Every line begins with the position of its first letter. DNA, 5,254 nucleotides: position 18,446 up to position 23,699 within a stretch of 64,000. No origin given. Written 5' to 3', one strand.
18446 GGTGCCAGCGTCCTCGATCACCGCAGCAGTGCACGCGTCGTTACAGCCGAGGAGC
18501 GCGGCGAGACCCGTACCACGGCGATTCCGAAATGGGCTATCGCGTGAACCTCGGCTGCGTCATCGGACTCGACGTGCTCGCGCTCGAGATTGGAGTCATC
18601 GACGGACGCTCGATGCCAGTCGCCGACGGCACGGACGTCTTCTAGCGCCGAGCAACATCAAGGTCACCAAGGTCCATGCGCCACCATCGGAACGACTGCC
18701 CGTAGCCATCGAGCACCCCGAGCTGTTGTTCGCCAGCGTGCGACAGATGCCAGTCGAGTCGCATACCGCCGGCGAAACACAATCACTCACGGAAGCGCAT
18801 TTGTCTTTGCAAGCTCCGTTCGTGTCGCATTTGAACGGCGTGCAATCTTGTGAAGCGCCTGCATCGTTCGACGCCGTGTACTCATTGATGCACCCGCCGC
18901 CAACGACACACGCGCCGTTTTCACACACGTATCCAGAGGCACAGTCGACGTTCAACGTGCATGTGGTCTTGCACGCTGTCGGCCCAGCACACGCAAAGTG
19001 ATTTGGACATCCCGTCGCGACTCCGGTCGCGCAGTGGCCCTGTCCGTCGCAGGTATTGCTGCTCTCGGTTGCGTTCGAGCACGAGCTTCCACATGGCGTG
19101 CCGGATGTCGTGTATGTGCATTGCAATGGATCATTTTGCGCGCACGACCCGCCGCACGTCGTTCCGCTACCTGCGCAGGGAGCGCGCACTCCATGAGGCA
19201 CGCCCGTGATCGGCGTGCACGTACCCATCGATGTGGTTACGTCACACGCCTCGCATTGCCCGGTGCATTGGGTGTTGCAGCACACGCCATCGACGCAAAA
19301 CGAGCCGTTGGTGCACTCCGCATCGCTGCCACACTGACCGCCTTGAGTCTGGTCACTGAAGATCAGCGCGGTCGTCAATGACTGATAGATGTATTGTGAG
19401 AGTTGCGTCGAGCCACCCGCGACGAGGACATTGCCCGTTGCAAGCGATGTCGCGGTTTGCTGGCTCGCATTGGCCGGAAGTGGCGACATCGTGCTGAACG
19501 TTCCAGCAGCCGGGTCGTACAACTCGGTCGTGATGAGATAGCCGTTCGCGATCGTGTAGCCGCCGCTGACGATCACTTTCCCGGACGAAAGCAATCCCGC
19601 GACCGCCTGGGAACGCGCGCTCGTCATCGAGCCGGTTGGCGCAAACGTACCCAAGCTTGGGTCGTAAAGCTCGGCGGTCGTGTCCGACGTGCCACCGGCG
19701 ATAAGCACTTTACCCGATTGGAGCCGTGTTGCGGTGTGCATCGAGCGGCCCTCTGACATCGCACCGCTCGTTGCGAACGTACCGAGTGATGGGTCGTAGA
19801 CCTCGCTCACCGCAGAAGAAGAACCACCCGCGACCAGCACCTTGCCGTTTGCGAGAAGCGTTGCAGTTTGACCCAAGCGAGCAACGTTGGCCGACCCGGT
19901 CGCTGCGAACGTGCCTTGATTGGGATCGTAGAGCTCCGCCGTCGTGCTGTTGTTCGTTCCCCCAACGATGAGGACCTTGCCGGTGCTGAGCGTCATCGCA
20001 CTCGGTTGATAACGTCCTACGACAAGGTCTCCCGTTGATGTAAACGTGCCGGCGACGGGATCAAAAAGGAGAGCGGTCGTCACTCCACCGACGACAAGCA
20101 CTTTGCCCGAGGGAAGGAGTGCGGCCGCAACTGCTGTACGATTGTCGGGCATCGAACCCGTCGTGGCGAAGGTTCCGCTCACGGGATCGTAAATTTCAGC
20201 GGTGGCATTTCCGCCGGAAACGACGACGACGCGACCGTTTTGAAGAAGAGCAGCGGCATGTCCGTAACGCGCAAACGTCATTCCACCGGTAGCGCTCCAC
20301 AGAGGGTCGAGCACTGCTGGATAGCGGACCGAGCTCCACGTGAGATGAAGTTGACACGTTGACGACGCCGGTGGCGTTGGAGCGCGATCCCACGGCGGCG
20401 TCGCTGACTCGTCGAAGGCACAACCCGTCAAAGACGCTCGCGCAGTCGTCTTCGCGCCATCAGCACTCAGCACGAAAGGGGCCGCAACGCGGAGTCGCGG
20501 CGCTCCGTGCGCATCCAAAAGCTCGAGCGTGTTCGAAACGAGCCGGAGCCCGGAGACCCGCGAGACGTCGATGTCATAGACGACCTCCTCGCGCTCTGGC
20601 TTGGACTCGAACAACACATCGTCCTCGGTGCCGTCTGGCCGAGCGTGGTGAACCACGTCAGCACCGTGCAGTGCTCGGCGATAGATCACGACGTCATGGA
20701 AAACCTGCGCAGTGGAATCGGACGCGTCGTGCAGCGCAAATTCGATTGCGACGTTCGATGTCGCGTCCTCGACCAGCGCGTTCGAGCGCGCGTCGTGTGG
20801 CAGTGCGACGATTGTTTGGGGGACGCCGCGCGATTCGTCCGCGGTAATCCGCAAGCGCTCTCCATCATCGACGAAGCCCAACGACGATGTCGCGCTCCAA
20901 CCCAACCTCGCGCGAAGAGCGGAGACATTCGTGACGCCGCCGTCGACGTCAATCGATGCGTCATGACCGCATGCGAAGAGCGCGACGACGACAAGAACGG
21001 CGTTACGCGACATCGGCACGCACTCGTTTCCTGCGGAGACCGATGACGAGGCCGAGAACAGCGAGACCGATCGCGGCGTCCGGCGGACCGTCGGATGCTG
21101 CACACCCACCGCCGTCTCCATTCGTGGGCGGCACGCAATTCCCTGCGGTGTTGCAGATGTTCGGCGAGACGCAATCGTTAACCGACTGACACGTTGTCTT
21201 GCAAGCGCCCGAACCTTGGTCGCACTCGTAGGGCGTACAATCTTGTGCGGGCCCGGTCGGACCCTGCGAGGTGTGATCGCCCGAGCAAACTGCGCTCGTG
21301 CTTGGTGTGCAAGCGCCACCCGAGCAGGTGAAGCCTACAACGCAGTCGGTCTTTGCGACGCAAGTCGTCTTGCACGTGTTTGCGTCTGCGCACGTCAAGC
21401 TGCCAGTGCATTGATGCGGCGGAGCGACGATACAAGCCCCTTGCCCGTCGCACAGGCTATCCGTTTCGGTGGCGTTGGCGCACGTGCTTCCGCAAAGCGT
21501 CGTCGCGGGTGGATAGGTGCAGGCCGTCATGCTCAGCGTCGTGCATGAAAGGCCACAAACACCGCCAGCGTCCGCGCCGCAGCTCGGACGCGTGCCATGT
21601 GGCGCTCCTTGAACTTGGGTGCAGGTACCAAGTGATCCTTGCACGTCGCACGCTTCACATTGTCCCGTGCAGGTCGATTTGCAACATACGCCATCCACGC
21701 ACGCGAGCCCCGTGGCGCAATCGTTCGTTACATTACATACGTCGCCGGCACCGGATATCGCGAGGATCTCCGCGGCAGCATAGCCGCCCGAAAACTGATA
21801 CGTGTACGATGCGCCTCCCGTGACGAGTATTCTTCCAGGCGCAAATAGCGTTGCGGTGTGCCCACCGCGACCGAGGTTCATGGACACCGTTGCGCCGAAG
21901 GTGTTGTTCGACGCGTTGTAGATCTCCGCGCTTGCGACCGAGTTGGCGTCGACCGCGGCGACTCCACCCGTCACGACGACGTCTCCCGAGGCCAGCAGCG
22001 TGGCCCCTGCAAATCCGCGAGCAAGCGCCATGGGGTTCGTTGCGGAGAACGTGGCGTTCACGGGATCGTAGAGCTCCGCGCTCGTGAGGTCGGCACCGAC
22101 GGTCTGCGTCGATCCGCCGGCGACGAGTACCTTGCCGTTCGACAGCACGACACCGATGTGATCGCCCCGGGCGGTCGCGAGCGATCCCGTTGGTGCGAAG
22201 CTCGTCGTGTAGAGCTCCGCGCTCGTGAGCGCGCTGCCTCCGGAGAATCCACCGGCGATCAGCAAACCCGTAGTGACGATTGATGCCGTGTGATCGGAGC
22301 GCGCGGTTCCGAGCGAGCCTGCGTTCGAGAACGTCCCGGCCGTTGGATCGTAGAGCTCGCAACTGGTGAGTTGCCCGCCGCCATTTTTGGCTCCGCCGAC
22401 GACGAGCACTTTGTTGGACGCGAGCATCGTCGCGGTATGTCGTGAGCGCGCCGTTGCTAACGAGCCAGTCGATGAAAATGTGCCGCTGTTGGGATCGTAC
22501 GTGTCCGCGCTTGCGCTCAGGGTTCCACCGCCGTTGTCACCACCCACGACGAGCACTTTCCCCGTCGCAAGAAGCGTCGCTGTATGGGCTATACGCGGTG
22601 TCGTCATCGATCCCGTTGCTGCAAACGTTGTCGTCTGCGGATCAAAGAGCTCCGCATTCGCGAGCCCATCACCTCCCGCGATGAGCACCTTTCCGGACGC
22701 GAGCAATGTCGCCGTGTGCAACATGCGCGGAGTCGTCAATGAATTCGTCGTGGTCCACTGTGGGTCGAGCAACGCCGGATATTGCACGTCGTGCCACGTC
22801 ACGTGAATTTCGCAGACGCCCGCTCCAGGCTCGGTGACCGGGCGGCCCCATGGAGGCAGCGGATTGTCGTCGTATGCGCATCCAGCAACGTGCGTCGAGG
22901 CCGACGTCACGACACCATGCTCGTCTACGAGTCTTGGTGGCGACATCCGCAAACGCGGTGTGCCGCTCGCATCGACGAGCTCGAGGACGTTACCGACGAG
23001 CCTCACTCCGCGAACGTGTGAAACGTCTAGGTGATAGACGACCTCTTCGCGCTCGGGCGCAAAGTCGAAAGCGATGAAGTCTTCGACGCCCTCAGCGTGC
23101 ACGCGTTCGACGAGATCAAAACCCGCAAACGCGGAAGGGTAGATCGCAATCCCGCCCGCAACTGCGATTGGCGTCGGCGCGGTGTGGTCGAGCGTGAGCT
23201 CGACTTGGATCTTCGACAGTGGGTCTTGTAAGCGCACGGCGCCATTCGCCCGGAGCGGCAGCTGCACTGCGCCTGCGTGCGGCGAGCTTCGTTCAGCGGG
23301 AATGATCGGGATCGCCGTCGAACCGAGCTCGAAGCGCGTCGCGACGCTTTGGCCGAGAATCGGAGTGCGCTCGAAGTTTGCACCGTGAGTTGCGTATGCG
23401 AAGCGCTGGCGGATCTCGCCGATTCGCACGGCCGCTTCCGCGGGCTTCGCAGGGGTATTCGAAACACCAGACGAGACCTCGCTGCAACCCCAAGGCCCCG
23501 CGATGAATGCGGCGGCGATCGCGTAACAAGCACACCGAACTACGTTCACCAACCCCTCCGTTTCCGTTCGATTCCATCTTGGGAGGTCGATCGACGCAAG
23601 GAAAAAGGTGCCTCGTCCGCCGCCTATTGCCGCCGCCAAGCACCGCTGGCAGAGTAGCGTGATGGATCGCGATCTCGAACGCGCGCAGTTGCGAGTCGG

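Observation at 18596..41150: Tandem array of seven paralogous secreted beta-propeller / Cys-rich / MYXO-CTERM proteins wired to Ser/Thr kinases and an outer-membrane PEGA barrel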

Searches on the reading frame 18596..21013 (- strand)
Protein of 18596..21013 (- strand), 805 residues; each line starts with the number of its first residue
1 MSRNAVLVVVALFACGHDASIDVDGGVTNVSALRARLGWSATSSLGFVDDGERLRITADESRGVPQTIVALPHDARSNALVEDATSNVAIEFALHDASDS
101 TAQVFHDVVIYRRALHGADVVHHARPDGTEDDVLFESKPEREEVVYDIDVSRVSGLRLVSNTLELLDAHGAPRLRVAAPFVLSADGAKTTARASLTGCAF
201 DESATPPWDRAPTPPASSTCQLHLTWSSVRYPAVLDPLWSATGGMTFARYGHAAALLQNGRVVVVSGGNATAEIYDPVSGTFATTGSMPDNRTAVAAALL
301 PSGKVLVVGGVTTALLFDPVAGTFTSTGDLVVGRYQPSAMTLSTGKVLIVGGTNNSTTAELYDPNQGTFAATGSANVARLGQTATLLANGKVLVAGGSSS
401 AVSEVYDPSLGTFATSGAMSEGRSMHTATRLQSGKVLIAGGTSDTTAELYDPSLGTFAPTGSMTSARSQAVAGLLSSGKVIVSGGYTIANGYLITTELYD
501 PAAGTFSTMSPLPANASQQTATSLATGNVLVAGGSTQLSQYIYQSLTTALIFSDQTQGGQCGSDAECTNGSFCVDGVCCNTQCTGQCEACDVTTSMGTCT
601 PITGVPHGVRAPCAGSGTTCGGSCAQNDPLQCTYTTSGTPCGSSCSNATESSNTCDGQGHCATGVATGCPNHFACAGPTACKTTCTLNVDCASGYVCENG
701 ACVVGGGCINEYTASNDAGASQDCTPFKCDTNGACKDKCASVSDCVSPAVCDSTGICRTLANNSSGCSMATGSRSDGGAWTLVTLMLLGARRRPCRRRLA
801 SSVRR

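Call 5: search_protein_families(library=pfam, proteins=[window:18596-21013:-], max_evalue=0.01)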
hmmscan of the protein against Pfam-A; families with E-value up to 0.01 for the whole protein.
window:18596-21013:- (805 aa): 6 families
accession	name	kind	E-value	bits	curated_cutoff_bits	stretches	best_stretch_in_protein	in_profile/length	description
PF13964.12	Kelch_6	-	9.7e-22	76.6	25.3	1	249-292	2-50/50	Kelch motif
PF13415.12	Kelch_3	-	2.5e-12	47.1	22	0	345-386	2-47/48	Galactose oxidase, central domain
PF13418.12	Kelch_4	-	7.5e-12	45.4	21.6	0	466-513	1-48/49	Galactose oxidase, central domain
PF01344.31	Kelch_1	-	9.3e-12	44.7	20.1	0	339-368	6-38/46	Kelch motif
PF07646.21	Kelch_2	-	3.1e-10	39.9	21.3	0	477-513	11-48/48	Kelch motif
PF24981.1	Beta-prop_ATRN-LZTR1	-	7.7e-08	32.4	50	0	325-400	139-222/289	Attractin/LZTR1 beta-propeller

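Call 6: search_protein_families(library=ncbifam, proteins=[window:18596-21013:-], max_evalue=1)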
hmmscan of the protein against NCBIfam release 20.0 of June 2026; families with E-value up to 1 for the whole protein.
window:18596-21013:- (805 aa): 4 families
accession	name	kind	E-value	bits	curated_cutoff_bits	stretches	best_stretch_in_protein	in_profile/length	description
NF052501.1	RdCuOxGlxASco2837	equivalog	2e-13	49.4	800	5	310-371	263-329/645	radical copper oxidase GlxA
TIGR02608.1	delta_60_rpt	domain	8.3e-06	25.6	76.5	0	384-403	6-24/55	delta-60 repeat domain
TIGR03901.2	MYXO-CTERM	domain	0.027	14.8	20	1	766-793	5-32/34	MYXO-CTERM sorting domain-containing protein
NF040505.1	ArsO_flavin_mono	equivalog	0.16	11.4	425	0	248-284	150-185/346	ArsO family NAD(P)H-dependent flavin-containing monooxygenase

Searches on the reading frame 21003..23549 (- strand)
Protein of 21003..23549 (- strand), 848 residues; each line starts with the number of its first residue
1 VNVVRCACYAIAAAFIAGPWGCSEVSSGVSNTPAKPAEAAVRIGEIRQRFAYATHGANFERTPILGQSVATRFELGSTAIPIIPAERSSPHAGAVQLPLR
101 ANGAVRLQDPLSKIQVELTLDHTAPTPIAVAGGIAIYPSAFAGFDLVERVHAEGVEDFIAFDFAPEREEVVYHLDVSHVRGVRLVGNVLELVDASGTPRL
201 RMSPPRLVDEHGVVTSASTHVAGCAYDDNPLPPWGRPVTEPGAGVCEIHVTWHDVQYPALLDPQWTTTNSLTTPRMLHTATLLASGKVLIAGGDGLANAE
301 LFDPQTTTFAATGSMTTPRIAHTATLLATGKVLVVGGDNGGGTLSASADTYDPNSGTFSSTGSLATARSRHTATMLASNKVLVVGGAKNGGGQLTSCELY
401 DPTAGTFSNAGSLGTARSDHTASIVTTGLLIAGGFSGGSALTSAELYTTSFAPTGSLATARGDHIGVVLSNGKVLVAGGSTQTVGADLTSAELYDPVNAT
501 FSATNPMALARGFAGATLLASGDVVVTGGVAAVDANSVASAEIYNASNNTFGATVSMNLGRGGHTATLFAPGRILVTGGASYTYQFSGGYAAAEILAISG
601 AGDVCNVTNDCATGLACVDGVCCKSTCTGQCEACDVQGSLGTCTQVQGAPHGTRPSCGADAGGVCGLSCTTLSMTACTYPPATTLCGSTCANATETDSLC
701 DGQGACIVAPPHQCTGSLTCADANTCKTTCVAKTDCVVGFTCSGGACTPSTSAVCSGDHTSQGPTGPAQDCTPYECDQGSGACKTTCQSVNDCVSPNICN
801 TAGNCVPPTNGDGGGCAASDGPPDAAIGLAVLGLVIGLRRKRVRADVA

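Call 5: search_protein_families(library=pfam, proteins=[window:21003-23549:-], max_evalue=0.01)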
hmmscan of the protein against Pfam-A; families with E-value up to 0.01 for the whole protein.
window:21003-23549:- (848 aa): 8 families
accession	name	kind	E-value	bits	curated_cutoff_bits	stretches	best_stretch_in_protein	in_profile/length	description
PF13418.12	Kelch_4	-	7e-23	80.8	21.6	2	367-413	1-47/49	Galactose oxidase, central domain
PF24681.1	Kelch_KLHDC2_KLHL20_DRC7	-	3.1e-22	79.4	50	2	322-529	2-221/221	KLHDC2/KLHL20/DRC7 Kelch-repeats domain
PF01344.31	Kelch_1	-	1e-21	76.5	20.1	2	466-507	6-45/46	Kelch motif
PF13415.12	Kelch_3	-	1.9e-19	69.8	22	3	330-374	2-46/48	Galactose oxidase, central domain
PF13964.12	Kelch_6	-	6.1e-19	67.7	25.3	0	464-507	4-46/50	Kelch motif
PF24981.1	Beta-prop_ATRN-LZTR1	-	3.5e-14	53.2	50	1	310-437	139-282/289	Attractin/LZTR1 beta-propeller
PF07646.21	Kelch_2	-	1.1e-05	25.6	21.3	0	370-409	3-43/48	Kelch motif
PF07250.17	Glyoxal_oxid_N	-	5.3e-05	23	37.5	0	301-388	50-137/243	Glyoxal oxidase N-terminus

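Call 6: search_protein_families(library=ncbifam, proteins=[window:21003-23549:-], max_evalue=1)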
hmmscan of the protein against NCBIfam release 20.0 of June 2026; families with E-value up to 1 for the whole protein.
window:21003-23549:- (848 aa): 4 families
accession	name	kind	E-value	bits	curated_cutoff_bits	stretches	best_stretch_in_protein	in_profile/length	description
NF052501.1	RdCuOxGlxASco2837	equivalog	5.4e-14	51.4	800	2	295-529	263-518/645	radical copper oxidase GlxA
TIGR03901.2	MYXO-CTERM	domain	6.1e-05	23.3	20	1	812-842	1-33/34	MYXO-CTERM sorting domain-containing protein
TIGR03382.1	GC_trans_RRR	domain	0.024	15.3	15.85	1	815-840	1-25/27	MYXO-CTERM sorting domain-containing protein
TIGR02608.1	delta_60_rpt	domain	0.096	12.6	76.5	0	467-483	7-23/55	delta-60 repeat domain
